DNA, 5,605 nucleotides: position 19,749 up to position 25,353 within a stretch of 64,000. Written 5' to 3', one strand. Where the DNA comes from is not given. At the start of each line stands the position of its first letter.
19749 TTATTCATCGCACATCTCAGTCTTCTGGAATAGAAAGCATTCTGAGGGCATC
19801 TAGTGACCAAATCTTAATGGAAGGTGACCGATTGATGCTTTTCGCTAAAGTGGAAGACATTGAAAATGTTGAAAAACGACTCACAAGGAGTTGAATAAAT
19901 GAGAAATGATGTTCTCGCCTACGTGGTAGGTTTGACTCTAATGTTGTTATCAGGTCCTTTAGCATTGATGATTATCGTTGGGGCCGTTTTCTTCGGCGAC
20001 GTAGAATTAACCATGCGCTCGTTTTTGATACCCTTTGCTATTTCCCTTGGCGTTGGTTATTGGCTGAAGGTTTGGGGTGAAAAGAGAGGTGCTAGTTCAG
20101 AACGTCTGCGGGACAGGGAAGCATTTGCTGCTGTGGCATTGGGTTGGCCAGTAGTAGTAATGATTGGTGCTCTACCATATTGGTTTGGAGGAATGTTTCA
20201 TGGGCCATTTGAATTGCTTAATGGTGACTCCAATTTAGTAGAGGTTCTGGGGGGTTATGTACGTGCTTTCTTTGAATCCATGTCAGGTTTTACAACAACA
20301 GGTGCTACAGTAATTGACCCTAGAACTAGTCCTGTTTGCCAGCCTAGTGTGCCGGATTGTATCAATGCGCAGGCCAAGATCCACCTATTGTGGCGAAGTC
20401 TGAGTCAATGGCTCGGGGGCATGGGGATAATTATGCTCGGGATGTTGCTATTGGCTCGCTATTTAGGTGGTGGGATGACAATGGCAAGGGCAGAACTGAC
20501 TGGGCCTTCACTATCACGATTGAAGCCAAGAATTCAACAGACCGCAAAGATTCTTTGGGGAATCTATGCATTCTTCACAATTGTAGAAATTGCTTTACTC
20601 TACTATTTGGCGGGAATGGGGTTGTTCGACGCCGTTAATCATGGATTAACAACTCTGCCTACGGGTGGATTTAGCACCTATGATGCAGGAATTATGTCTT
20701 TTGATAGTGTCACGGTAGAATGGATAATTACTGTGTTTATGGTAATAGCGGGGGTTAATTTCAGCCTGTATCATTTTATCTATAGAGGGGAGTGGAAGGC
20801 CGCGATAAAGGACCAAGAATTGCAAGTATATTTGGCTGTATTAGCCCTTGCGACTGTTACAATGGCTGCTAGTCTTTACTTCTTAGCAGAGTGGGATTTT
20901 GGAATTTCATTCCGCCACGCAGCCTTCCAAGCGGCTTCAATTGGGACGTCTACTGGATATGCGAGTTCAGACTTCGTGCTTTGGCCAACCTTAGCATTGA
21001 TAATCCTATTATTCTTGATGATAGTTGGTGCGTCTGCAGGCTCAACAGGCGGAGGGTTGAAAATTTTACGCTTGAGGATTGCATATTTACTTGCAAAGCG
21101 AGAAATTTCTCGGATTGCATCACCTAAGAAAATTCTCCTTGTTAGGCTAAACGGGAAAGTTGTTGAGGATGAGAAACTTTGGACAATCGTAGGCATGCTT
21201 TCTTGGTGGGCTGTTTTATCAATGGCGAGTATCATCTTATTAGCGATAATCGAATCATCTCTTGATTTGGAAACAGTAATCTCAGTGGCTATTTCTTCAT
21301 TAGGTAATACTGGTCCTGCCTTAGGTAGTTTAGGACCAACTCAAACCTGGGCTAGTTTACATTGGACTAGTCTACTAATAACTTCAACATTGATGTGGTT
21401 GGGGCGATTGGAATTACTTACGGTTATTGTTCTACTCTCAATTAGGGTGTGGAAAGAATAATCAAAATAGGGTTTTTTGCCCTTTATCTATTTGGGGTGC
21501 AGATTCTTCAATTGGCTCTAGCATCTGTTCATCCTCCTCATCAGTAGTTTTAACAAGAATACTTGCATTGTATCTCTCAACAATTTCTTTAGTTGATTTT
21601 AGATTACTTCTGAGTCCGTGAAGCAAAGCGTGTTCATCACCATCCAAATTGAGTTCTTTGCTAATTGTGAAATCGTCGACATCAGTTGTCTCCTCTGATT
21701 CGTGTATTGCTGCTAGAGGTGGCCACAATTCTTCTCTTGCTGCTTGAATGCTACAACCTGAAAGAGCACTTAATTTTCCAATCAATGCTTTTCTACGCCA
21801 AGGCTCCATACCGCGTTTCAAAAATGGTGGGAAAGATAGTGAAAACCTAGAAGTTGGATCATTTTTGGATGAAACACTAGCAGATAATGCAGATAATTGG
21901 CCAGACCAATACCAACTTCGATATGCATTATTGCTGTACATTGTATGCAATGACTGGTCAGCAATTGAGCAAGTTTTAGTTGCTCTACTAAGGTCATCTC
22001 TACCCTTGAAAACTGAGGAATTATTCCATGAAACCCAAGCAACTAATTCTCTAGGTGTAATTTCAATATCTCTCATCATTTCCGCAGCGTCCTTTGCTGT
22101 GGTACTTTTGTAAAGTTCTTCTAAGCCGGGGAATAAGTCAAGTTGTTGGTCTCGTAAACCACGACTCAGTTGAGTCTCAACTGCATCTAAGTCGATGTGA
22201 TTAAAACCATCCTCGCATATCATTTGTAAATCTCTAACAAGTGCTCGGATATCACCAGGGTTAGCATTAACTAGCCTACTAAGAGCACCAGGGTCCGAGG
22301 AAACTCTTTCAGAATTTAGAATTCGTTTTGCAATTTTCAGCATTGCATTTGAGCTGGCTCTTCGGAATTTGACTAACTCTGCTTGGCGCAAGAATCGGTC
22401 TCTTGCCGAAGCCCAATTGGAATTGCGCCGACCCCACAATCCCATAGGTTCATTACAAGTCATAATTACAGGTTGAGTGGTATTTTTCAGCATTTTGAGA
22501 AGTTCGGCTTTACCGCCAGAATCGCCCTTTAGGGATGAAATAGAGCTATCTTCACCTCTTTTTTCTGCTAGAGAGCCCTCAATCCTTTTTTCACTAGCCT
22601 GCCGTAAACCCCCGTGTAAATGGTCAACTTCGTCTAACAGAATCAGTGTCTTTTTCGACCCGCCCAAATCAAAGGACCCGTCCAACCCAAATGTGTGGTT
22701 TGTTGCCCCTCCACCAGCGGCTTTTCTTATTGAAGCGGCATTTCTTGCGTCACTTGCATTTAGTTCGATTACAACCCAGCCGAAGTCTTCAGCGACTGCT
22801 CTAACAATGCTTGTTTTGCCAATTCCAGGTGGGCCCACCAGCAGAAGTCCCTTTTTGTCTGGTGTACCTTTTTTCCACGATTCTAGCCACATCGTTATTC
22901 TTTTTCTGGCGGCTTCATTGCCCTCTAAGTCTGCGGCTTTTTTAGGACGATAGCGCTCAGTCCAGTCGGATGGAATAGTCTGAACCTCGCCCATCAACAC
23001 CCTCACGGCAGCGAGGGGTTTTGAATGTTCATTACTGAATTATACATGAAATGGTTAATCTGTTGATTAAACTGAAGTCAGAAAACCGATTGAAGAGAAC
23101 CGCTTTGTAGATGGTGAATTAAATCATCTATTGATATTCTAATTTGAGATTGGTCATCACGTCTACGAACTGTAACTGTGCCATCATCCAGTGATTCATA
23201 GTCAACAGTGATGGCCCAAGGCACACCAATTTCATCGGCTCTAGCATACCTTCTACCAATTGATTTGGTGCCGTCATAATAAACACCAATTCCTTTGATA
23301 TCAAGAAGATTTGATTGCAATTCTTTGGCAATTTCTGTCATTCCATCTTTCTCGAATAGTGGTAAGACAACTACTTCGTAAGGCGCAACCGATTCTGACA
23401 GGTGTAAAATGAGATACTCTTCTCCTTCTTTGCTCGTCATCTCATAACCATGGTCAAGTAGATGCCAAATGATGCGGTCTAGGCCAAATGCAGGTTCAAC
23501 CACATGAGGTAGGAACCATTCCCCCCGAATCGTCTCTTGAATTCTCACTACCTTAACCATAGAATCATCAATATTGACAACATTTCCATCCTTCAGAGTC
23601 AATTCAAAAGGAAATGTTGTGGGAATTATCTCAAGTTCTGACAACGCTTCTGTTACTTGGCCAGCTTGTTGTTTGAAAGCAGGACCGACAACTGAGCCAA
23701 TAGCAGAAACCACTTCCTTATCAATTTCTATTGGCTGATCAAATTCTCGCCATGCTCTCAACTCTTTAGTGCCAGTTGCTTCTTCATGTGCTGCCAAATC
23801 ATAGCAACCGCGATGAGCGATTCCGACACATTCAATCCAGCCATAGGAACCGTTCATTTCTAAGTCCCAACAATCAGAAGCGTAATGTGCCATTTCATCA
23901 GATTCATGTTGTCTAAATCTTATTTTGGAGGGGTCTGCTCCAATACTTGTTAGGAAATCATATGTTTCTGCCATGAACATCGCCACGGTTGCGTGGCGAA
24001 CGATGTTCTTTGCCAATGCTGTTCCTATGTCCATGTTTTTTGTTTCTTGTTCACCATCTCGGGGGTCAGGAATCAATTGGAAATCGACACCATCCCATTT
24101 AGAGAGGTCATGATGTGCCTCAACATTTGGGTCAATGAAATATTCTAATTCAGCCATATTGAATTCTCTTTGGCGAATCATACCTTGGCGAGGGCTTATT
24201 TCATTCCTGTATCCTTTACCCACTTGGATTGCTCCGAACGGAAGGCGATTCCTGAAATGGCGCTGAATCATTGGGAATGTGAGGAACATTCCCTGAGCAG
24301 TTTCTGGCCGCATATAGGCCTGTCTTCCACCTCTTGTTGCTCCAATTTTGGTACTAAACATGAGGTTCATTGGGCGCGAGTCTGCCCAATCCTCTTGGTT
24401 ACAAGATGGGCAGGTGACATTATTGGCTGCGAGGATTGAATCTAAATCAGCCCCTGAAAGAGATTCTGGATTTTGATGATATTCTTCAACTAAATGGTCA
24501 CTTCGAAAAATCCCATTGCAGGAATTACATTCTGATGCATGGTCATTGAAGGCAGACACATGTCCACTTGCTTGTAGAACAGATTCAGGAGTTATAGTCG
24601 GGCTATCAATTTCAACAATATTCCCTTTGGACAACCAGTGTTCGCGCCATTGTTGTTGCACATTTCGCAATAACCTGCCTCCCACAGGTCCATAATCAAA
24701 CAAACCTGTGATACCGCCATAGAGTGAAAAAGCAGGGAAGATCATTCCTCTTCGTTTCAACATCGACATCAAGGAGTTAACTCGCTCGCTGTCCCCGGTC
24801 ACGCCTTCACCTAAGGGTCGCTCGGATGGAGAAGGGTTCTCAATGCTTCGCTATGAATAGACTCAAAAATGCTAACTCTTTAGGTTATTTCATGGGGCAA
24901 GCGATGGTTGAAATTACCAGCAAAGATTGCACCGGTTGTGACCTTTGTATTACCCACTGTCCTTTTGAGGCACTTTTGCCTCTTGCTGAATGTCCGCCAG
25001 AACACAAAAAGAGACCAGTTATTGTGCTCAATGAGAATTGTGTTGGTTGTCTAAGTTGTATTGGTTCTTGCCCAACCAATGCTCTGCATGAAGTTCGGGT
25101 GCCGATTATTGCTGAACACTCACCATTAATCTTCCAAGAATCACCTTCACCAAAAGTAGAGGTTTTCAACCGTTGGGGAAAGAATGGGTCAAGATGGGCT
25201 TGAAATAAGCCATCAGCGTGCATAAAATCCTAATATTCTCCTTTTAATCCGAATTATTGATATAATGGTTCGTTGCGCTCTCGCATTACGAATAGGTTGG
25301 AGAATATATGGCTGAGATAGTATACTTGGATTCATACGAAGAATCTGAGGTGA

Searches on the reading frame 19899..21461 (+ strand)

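Call 86: search_protein_families(library=pfam, proteins=[window:19899-21461:+], max_evalue=0.00001)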
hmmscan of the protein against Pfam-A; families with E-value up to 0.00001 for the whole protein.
window:19899-21461:+ (520 aa): 1 family
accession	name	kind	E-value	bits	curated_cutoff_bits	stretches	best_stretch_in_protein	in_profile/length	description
PF02386.22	TrkH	-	3.4e-50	171.4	27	1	120-515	63-492/502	Cation transport protein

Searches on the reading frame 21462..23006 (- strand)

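Call 86: search_protein_families(library=pfam, proteins=[window:21462-23006:-], max_evalue=0.00001)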
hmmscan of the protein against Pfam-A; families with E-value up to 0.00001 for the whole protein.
window:21462-23006:- (514 aa): 3 families
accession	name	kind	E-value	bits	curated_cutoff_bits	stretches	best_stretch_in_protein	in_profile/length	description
PF00004.35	AAA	-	3.6e-12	47.3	21.2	1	54-187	1-111/131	ATPase family associated with various cellular activities (AAA)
PF03215.21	Rad17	-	2.3e-06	28.1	23.8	1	14-82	8-76/186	Rad17 P-loop domain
PF05496.18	RuvB_N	-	6.4e-06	26.5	27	0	20-77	2-59/159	Holliday junction DNA helicase RuvB P-loop domain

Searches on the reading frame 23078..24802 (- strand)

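Call 53: search_protein_families(library=pfam, proteins=[window:23078-24802:-], max_evalue=0.0001)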
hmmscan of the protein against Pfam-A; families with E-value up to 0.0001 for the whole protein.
window:23078-24802:- (574 aa): 2 families
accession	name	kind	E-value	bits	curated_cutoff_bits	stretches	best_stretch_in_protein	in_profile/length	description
PF03129.25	HGTP_anticodon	-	1.6e-20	73.5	21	1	476-566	1-92/94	Anticodon binding domain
PF00587.30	tRNA-synt_2b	-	2.3e-07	31.5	29.3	1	157-226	6-74/179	tRNA synthetase class II core domain (G, H, P, S and T)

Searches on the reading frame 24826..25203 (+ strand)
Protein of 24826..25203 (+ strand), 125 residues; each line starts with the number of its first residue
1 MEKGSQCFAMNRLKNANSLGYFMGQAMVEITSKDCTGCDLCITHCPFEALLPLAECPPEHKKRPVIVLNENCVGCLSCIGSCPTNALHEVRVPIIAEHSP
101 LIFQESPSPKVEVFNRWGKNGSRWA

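Call 87: search_protein_families(library=pfam, proteins=[window:24826-25203:+], max_evalue=0.00001)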
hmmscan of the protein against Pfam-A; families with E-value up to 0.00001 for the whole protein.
window:24826-25203:+ (125 aa): 9 families
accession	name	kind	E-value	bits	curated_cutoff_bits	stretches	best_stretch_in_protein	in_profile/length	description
PF00037.32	Fer4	-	6.4e-12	45.2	21.1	0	66-87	2-23/24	4Fe-4S binding domain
PF12838.12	Fer4_7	-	5e-10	40.1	27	1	35-86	2-52/52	4Fe-4S dicluster domain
PF14697.11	Fer4_21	-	1.3e-09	38.5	35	0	23-48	29-55/59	4Fe-4S dicluster domain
PF12837.12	Fer4_6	-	5.1e-08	32.9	25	0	28-50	2-24/24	4Fe-4S binding domain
PF13484.11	Fer4_16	-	1.7e-07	32.3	30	0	71-90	1-20/66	4Fe-4S double cluster binding domain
PF13237.11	Fer4_10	-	6.2e-07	29.7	25.5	0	28-83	2-53/53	4Fe-4S dicluster domain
PF13187.11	Fer4_9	-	1.3e-06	28.7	27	0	34-86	1-51/52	4Fe-4S dicluster domain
PF12797.12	Fer4_2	-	1.3e-06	28.4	24.5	0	65-84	3-22/22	4Fe-4S binding domain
PF25160.1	LdpA_Fe-S-bd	-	7.9e-06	26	27.6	0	56-90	13-46/49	LdpA Fe-S cluster-binding domain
